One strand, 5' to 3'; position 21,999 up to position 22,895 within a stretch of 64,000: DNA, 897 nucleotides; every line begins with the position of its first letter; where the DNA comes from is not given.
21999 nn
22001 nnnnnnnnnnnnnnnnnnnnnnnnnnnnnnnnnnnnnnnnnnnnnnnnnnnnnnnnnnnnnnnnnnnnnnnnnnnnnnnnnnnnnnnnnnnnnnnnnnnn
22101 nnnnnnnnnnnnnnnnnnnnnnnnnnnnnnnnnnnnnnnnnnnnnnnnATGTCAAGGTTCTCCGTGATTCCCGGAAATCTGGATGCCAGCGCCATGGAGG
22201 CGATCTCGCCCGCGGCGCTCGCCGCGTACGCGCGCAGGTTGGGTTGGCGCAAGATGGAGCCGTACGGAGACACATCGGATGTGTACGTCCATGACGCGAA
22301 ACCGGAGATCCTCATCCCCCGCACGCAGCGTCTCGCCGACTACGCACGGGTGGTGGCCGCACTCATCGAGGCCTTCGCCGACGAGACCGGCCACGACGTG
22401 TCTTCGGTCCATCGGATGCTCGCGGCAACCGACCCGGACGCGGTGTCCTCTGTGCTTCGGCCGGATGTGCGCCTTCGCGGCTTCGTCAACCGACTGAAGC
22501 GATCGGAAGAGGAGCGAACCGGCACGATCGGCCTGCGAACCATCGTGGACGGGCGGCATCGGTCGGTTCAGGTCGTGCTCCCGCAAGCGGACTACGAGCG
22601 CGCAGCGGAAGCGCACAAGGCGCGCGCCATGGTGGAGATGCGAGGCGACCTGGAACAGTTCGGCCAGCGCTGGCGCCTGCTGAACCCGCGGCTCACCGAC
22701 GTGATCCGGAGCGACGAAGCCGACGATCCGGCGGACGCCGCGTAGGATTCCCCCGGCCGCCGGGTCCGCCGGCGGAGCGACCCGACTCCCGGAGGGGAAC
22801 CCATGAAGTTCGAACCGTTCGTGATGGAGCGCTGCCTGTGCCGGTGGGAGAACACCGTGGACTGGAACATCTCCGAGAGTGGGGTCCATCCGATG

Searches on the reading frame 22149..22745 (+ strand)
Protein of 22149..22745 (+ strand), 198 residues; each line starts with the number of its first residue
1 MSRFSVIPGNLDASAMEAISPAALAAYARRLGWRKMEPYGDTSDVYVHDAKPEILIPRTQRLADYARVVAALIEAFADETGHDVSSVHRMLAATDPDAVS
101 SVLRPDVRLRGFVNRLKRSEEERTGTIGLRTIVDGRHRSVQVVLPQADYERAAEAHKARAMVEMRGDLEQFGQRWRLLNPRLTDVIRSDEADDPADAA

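Call 5: search_protein_families(library=pfam, proteins=[window:22149-22745:+], max_evalue=0.1)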
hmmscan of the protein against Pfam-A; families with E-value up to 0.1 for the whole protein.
window:22149-22745:+ (198 aa): 1 family
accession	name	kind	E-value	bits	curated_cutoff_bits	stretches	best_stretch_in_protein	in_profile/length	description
PF18545.6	HalOD1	-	0.0072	16.9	26.3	1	65-105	2-42/74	Halobacterial output domain 1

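Call 6: search_protein_families(library=padloc, proteins=[window:22149-22745:+], max_evalue=0.1)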
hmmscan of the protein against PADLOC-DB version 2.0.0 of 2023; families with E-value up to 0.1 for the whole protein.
window:22149-22745:+ (198 aa): 30 families (the best 25 are shown)
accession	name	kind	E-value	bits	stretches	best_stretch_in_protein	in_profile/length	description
PDLC04298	PDC-M02B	-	2.1e-42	143.4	2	104-189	292-377/380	-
PDLC04331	PDC-M02B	-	7.9e-27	92.2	2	12-100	12-100/389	-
PDLC04311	PDC-M02B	-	7.4e-25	85.7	2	109-175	296-363/384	-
PDLC04304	PDC-M02B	-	8.1e-23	79.1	2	105-187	295-381/383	-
PDLC04335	PDC-M02B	-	1.5e-22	78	2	104-181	275-356/364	-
PDLC04310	PDC-M02B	-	6.2e-22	75.8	2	106-193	290-377/394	-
PDLC04330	PDC-M02B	-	1.5e-21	74.7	2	107-189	290-372/375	-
PDLC04317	PDC-M02B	-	2.2e-21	74.2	2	106-194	288-376/396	-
PDLC04303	PDC-M02B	-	2e-16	58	2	97-174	294-371/383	-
PDLC04308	PDC-M02B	-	3.1e-16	57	2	107-180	298-375/391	-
PDLC04306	PDC-M02B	-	1.3e-15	55.6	1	82-188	169-275/279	-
PDLC04323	PDC-M02B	-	1.4e-14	51.5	2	15-99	9-95/374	-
PDLC04301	PDC-M02B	-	1.7e-14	51.6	2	137-184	328-375/378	-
PDLC04318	PDC-M02B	-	2.7e-14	50.9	1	106-184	305-387/390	-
PDLC04307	PDC-M02B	-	1.9e-13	48.2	2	106-178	288-360/373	-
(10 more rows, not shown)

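Call 7: search_protein_families(library=ncbifam, proteins=[window:22149-22745:+], max_evalue=0.1)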
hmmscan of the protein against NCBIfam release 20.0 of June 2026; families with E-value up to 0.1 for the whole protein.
window:22149-22745:+ (198 aa): 0 families

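Call 8: search_protein_families(library=phrogs, proteins=[window:22149-22745:+], max_evalue=0.1)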
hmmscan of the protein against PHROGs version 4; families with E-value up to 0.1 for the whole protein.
window:22149-22745:+ (198 aa): 0 families

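Call 9: find_homologous_proteins(query=window:22149-22745:+)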
Query window:22149-22745:+ (198 aa): 2 proteins with E <= 0.001 among 2351 candidates.
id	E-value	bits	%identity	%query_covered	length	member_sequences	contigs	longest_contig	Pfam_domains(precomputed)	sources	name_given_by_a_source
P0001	1.4e-113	395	93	95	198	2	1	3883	-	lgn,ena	-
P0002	6.3e-36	142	74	45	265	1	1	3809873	-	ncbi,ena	-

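Call 12: find_encoding_contigs(protein=P0002, flank=10000, max_places=4)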
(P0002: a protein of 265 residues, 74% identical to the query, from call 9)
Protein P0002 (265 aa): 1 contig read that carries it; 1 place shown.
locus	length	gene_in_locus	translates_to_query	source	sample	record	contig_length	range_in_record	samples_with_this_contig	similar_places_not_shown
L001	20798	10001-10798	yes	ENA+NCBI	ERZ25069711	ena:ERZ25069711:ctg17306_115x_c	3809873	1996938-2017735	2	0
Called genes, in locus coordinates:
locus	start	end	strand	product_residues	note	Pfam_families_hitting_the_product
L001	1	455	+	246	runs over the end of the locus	-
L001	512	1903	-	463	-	PF04551:GcpE, PF26540:GcpE_C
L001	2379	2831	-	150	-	PF03243:MerB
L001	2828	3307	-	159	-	PF07291:MauE (weak), PF07681:DoxX (weak)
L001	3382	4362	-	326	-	-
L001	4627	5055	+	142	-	PF08780:NTase_sub_bind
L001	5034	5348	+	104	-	PF01909:NTP_transf_2, PF18765:Polbeta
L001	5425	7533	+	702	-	PF28530:DUF8426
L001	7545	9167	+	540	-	PF09823:DUF2357 (weak), PF04411:PDDEXK_7 (faint)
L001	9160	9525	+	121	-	PF14280:DUF4365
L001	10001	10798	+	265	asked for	-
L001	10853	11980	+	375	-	PF00155:Aminotran_1_2, PF00266:Aminotran_5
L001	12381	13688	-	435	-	PF00285:Citrate_synt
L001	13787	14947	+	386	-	PF01266:DAO, PF13450:NAD_binding_8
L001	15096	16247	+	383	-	PF25919:BSH_CusB (faint), PF00364:Biotin_lipoyl (faint), PF25917:BSH_RND, PF25973:BSH_CzcB, PF25954:Beta-barrel_RND_2, PF25989:YknX_C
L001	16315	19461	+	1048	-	PF00873:ACR_tran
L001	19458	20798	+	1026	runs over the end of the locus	PF00873:ACR_tran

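Call 13: find_encoding_contigs(protein=P0001, flank=10000, max_places=4)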
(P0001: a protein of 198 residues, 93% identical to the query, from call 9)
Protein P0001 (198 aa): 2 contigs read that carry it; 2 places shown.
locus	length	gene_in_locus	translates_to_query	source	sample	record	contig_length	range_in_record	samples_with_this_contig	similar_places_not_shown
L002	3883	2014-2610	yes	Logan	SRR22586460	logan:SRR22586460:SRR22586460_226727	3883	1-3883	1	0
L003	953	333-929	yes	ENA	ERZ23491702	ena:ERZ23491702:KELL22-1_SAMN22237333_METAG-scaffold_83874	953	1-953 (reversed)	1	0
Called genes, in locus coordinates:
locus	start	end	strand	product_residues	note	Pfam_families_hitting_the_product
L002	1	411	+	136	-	?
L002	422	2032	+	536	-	PF09823:DUF2357 (weak), PF04411:PDDEXK_7 (faint)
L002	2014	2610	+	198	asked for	-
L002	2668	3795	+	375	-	PF00155:Aminotran_1_2, PF01212:Beta_elim_lyase (weak), PF00266:Aminotran_5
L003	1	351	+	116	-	?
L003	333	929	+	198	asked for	-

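Call 16: search_protein_families(library=padloc, proteins=[L001:9160-9525:+, L001:9658-9966:+, L001:9779-10798:+, L001:7545-9167:+, L001:5425-7533:+], max_evalue=0.01)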
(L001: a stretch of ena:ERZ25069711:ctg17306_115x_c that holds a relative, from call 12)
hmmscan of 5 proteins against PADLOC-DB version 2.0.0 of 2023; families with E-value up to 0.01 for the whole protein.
L001:9160-9525:+ (121 aa): 23 families
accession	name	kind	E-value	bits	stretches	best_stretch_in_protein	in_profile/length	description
PDLC04278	PDC-M02A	-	1.6e-38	130.3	1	6-121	3-122/167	-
PDLC04297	PDC-M02A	-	1.3e-33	114.2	1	8-121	3-120/165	-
PDLC04290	PDC-M02A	-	4.9e-25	86.2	1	7-121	3-125/170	-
PDLC04291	PDC-M02A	-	8.8e-25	85.6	1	6-120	10-129/176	-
PDLC04282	PDC-M02A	-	2.2e-20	71.1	1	7-120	17-136/182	-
PDLC04276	PDC-M02A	-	4.9e-20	70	1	8-121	21-140/184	-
PDLC04277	PDC-M02A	-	1.2e-19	69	1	6-121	2-121/169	-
PDLC04295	PDC-M02A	-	1.7e-19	68.3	1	11-121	50-159/203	-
PDLC04287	PDC-M02A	-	4.2e-19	67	1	8-121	6-130/182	-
PDLC04286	PDC-M02A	-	5.7e-18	63.5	1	10-117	8-112/167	-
PDLC04292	PDC-M02A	-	1.3e-16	58.9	1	15-121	10-121/169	-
PDLC04273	PDC-M02A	-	2.4e-16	58.3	1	9-118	7-121/172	-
PDLC04275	PDC-M02A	-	3.2e-15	54.5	1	7-120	4-121/172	-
PDLC04284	PDC-M02A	-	2.1e-12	45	1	6-121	19-138/188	-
PDLC04280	PDC-M02A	-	4.6e-12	44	1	8-115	17-129/182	-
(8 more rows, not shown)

L001:9658-9966:+ (102 aa): 19 families
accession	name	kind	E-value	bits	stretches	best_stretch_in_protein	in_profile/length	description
PDLC04298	PDC-M02B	-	1.6e-18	64.7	1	1-80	1-83/380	-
PDLC04331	PDC-M02B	-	3e-17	60.7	1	7-80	12-85/389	-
PDLC04323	PDC-M02B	-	1.5e-09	35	1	9-79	8-80/374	-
PDLC04335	PDC-M02B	-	3.3e-09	34.1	1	12-77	4-69/364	-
PDLC04304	PDC-M02B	-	1.3e-08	32.3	1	2-79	2-78/383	-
PDLC04311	PDC-M02B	-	2e-06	25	1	12-78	6-73/384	-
PDLC04303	PDC-M02B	-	2.1e-05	21.7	1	7-71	7-75/383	-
PDLC04330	PDC-M02B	-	2.4e-05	21.3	1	9-78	7-78/375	-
PDLC04314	PDC-M02B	-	5.4e-05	20.6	1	11-72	11-75/377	-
PDLC04321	PDC-M02B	-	6e-05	20.3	1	12-75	12-78/383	-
PDLC04329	PDC-M02B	-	9.3e-05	19.2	1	11-76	4-72/377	-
PDLC04310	PDC-M02B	-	0.00048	16.9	1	14-76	6-72/394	-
PDLC04317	PDC-M02B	-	0.00082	16.3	1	11-76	12-81/396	-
PDLC04322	PDC-M02B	-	0.0012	15.8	1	1-71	1-74/412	-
PDLC04308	PDC-M02B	-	0.0013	15.4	1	10-72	12-78/391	-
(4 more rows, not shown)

L001:9779-10798:+ (339 aa): 36 families (the best 25 are shown)
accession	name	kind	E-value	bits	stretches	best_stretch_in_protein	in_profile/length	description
PDLC04298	PDC-M02B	-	1.6e-86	288.6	1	38-330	81-377/380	-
PDLC04335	PDC-M02B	-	1.2e-52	177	1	41-322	73-356/364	-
PDLC04304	PDC-M02B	-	2.8e-52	176.1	1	39-324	78-377/383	-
PDLC04330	PDC-M02B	-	2.8e-48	162.6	1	39-329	79-371/375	-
PDLC04317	PDC-M02B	-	9.4e-47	157.7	1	33-332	78-373/396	-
PDLC04331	PDC-M02B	-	2.7e-46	156.3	1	35-334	80-376/389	-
PDLC04311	PDC-M02B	-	3.9e-45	152.4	1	36-315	71-362/384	-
PDLC04310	PDC-M02B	-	5e-40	135.4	1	46-329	85-372/394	-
PDLC04308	PDC-M02B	-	2.3e-39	133.1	1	44-321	90-375/391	-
PDLC04306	PDC-M02B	-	4.5e-38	129.3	1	61-330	6-276/279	-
PDLC04323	PDC-M02B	-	2.7e-34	116.4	1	38-314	79-359/374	-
PDLC04303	PDC-M02B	-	1.1e-32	111.5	1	46-315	90-371/383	-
PDLC04307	PDC-M02B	-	1.2e-32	111.4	1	47-319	89-360/373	-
PDLC04301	PDC-M02B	-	1.2e-29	101.5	1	44-322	84-372/378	-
PDLC04318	PDC-M02B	-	2.1e-29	100.6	1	50-320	106-382/390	-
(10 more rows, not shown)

L001:7545-9167:+ (540 aa): 0 families

L001:5425-7533:+ (702 aa): 5 families
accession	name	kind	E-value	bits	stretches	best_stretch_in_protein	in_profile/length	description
PDLC04547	PDC-M26A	-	1.4e-42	144.2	3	419-523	334-433/724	-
PDLC04815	PDC-S02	-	2e-09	35.3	1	267-324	60-118/346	-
PDLC04819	PDC-S02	-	9.8e-08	29.6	1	271-325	67-122/334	-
PDLC04824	PDC-S02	-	5.1e-05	20.6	1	272-325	72-123/308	-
PDLC04806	PDC-S02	-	0.0066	13.8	0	275-325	69-123/324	-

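Call 18: search_protein_representatives(protein=window:22149-22745:+)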
Query: 198 residues. Proteins with E-value up to 0.001 (for the whole library): 872; up to 1e-10: 235; up to 1e-30: 26. The best 150 are listed.
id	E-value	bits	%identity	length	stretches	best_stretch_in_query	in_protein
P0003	4.0e-48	179.9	53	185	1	12-191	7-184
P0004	1.3e-44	168.5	53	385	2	12-100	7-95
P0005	8.7e-42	159.3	51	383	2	103-192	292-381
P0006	8.0e-41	156.1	50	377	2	10-100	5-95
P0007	7.6e-38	146.4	49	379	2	104-190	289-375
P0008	6.7e-37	143.3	47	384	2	12-98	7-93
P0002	2.0e-36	141.8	74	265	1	103-193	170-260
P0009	3.5e-36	141.0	50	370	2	12-100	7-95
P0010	4.1e-36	140.8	48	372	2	11-99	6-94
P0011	7.0e-36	140.0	48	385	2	105-193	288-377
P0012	8.6e-36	139.7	47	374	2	12-99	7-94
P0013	2.0e-35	138.6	52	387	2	12-99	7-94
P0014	3.4e-35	137.8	46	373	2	12-109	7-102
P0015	1.7e-34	135.5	47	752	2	104-190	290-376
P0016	2.5e-34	135.0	46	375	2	11-100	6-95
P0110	5.3e-17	78.5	32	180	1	10-189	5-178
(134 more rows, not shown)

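Call 21: find_homologous_proteins(query=A2, max_evalue=0.00001)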
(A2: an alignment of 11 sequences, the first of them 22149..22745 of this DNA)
Query A2 (11 sequences) (198 aa, profile of the alignment): 84 proteins with E <= 0.00001 among 8000 candidates.
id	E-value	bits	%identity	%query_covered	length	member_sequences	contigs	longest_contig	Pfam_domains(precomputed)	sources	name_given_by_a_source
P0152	3.8e-158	544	60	47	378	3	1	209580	-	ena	-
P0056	6.9e-158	543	34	59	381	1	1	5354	-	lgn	-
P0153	5.1e-149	514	60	43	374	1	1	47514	-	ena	-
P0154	6.0e-147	507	60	44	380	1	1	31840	-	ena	-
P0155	6.3e-146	504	60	43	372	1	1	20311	-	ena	-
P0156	2.0e-145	502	55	44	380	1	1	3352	-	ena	-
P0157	7.7e-142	490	51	45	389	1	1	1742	-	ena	-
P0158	7.1e-141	487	57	44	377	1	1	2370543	-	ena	-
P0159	7.3e-140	484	49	44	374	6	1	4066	-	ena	-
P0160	3.1e-138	479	56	43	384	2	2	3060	-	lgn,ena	-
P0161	5.7e-136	471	45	48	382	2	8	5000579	-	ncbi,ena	-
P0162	5.5e-134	465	45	48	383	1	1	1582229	-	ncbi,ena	-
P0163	5.0e-133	461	48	45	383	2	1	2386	-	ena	-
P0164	8.5e-132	457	41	43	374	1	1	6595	-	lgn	-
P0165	6.1e-130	451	51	43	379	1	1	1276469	-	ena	-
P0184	1.6e-102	361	42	44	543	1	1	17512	PF14280.12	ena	-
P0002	2.8e-93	331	74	45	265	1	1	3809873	-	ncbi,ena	-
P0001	2.4e-74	268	93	95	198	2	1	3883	-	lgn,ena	-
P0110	6.8e-51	191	30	93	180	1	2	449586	-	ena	-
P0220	2.9e-46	176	34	87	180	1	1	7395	-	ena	-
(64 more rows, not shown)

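Call 22: find_encoding_contigs(protein=P0110, flank=8000, max_places=3)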
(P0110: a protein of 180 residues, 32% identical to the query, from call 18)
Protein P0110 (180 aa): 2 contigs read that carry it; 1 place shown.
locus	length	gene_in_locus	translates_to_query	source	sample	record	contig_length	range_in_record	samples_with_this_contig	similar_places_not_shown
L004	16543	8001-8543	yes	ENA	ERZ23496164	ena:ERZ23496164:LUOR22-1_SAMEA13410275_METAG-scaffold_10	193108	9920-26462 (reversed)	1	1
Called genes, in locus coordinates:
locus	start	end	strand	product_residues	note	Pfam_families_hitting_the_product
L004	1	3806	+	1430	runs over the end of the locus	PF02384:N6_Mtase (weak), PF20473:MmeI_Mtase (weak), PF07669:Eco57I, PF20473:MmeI_Mtase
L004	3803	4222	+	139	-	-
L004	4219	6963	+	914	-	PF01656:CbiA (weak), PF06564:CBP_BcsQ (faint), PF10609:ParA (weak), PF13614:AAA_31 (weak)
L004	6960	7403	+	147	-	-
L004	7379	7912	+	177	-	PF08937:ThsB_TIR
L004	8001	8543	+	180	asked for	-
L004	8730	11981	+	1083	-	PF00271:Helicase_C (weak)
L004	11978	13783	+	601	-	PF09369:MZB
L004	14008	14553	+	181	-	PF13091:PLDc_2, PF00614:PLDc (weak)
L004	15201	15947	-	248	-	PF02544:Steroid_dh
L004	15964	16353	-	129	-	PF01850:PIN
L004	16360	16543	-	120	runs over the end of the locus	PF02604:PhdYeFM_antitox (weak)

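Call 23: find_encoding_contigs(protein=P0220, flank=8000, max_places=3)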
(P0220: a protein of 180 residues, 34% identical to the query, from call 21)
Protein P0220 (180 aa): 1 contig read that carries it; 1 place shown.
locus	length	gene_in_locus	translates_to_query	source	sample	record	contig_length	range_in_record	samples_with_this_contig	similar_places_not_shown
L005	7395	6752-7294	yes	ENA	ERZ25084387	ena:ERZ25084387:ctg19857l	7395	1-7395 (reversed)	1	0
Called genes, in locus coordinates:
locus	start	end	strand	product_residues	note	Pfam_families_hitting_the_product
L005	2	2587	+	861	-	?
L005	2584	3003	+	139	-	-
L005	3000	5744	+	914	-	PF01656:CbiA (weak), PF06564:CBP_BcsQ (faint), PF10609:ParA (weak), PF13614:AAA_31 (weak)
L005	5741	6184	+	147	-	-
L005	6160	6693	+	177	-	PF08937:ThsB_TIR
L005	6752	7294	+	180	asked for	-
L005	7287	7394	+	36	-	?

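Call 24: find_encoding_contigs(protein=P0152, flank=8000, max_places=2)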
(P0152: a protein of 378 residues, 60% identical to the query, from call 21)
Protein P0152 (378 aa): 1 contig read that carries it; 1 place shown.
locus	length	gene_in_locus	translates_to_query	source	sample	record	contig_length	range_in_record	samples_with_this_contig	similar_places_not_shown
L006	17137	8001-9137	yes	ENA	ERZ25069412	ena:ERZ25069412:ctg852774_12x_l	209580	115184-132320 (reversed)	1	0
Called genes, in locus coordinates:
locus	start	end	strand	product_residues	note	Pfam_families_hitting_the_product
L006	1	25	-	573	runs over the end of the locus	PF00144:Beta-lactamase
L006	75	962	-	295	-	-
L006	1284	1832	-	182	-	PF13302:Acetyltransf_3, PF00583:Acetyltransf_1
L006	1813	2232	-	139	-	-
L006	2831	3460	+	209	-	-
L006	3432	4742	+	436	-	-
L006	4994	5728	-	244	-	-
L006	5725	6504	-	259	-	-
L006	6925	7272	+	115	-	PF12161:HsdM_N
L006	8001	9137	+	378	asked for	-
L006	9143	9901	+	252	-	-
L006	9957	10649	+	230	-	-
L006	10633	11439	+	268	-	PF18928:DUF5677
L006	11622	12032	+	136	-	-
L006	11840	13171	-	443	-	PF00557:Peptidase_M24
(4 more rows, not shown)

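Call 29: find_related_loci(query=A3, collection=genome_contigs, flank=8000)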
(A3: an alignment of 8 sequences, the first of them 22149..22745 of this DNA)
Query A3 (198 aa) in genome_contigs; peptide patterns used: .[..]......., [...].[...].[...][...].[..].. (x = any residue, [..] = any of these).
177 stretches matched a pattern; 156 encode a relative of the query (tblastn E <= 1e-3); the best 80 are kept; 80 distinct loci.
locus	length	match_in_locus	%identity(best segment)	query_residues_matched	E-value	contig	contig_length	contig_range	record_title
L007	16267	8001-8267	61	104-192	6e-30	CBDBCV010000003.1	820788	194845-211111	MAG: Alphaproteobacteria bacterium isolate 0a395d48-fa07-49d0-ad8e-9481763700a5 genome assembly, contig: contig_3, whole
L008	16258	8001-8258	64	104-189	1e-28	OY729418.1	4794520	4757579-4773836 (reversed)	MAG: Paracoccaceae bacterium isolate 54c0c81b-ab6a-46d8-a0b5-11567dc3f75d genome assembly, chromosome: 1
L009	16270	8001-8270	61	104-193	7e-29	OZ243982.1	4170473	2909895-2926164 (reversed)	MAG: Thermoanaerobaculia bacterium isolate 8c3e8a6b-c03f-4b87-9f33-7e3e6cbd280f genome assembly, chromosome: 1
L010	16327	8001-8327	50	76-191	9e-29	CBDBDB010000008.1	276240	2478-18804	MAG: Candidatus Multivorans sp. isolate 25506e0c-16aa-497e-894a-3d9cdfe247fa genome assembly, contig: contig_8, whole ge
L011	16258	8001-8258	64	104-189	3e-28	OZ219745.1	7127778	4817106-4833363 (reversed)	MAG: Vicinamibacterales bacterium isolate d5a9b4ee-eb88-4731-bb2c-80bf662b4d04 genome assembly, chromosome: 2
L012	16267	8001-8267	58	11-99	3e-28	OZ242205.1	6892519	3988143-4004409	MAG: Vicinamibacterales bacterium isolate eeb0043e-0032-4cf8-a264-719f6bba5173 genome assembly, chromosome: 1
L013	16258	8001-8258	63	104-189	2e-28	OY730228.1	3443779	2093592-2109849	MAG: Alphaproteobacteria bacterium isolate 64c7ca25-a9be-4dae-95e9-b727d493ec1e genome assembly, chromosome: 1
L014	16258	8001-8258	62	104-189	4e-28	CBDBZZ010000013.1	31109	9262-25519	MAG: Bryobacterales bacterium isolate 74d63353-912c-4bc9-bbc2-a65f7fa8b3d4 genome assembly, contig: contig_13, whole gen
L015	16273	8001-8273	59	104-194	4e-28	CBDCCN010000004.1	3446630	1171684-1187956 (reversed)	MAG: Vicinamibacterales bacterium isolate 1d3aa380-3d16-43da-b993-60d5eb5b4b02 genome assembly, contig: contig_4, whole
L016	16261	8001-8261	62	106-192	7e-28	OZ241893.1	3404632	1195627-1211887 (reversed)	MAG: Alphaproteobacteria bacterium isolate 372c8a3c-6624-47a1-ade8-b907dd38f8d0 genome assembly, chromosome: 1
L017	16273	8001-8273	58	104-192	1e-27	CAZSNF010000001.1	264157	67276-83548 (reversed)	MAG TPA_asm: uncultured Rhodothermales bacterium isolate SRP109090_co2_31 genome assembly, contig: NODE_17_length_264157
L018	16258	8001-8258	62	104-189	1e-27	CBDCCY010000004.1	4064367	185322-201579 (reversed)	MAG: Vicinamibacterales bacterium isolate 30d25617-1a2a-4ddc-b9f5-a158cac5d056 genome assembly, contig: contig_4, whole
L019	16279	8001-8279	59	104-194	1e-27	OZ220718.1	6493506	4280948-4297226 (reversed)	MAG: Vicinamibacterales bacterium isolate 0ce2d42f-2bf0-44bc-a671-070680eb922c genome assembly, chromosome: 1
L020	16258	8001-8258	62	104-189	8e-28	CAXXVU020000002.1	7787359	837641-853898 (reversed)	MAG: Vicinamibacterales bacterium isolate bab29b19-afa8-4b77-beae-9eb7b8b40fcf genome assembly, contig: contig_2, whole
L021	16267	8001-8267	60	104-193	1e-27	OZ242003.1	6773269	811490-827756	MAG: Vicinamibacterales bacterium isolate a81303e6-5222-43c3-8420-e6164aabff0e genome assembly, chromosome: 1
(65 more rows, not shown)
